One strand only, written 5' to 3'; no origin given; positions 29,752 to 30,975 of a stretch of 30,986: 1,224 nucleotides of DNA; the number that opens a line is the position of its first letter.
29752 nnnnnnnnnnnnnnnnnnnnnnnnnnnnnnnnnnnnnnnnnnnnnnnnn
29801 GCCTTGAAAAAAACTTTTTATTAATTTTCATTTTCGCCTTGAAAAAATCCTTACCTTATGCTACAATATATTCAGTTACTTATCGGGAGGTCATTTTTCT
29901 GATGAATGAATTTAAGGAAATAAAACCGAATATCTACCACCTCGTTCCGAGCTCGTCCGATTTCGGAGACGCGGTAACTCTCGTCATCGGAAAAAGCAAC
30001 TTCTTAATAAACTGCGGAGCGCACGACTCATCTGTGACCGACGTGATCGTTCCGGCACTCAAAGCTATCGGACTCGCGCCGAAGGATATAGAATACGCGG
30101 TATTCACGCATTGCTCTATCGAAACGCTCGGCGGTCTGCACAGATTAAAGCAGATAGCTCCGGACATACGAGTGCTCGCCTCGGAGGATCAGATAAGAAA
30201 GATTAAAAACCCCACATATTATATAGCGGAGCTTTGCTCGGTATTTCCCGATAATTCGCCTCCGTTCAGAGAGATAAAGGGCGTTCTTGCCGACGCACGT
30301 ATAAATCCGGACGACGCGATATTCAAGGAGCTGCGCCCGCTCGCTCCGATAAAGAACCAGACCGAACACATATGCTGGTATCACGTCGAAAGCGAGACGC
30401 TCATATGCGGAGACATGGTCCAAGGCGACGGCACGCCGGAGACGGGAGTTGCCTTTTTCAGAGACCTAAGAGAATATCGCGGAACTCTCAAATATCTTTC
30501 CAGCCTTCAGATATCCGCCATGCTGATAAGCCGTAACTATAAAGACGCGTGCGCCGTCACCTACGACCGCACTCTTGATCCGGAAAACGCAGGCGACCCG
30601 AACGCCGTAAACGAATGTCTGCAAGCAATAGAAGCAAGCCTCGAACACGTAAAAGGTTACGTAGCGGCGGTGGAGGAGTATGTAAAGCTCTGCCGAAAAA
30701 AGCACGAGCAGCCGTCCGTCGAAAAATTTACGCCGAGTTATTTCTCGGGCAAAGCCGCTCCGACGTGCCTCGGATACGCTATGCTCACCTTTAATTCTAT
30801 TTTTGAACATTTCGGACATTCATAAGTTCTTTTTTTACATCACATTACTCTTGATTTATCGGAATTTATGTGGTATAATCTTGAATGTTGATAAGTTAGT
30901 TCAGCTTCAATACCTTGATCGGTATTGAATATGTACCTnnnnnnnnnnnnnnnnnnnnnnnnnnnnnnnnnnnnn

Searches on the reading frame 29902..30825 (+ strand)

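Call 10: search_protein_families(library=pfam, proteins=[window:29902-30825:+], max_evalue=0.01)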
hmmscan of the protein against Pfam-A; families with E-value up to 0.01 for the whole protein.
window:29902-30825:+ (307 aa): 1 family
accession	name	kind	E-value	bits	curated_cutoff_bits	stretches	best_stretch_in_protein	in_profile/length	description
PF00753.33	Lactamase_B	-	6e-07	30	22.7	1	25-205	8-190/196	Metallo-beta-lactamase superfamily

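Call 51: search_protein_families(library=ncbifam, proteins=[window:29902-30825:+], max_evalue=0.01)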
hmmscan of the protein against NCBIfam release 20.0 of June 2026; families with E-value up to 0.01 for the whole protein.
window:29902-30825:+ (307 aa): 4 families
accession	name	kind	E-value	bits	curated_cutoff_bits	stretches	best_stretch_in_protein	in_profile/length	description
NF033105.1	bla_subclass_B3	equivalog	0.00045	19.6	240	1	30-99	31-97/257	subclass B3 metallo-beta-lactamase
NF000469.2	CAR_gen_B3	exception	0.0021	17.1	500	1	44-89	94-139/311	CAR family subclass B3 metallo-beta-lactamase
NF000405.1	HARLDQ_not_B3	exception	0.0024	17.5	350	1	25-102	43-117/267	HARLDQ motif MBL-fold protein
NF047339.1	blaCSR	exception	0.0054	15.9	600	1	25-97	65-134/295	CSR family subclass B3 metallo-beta-lactamase-like protein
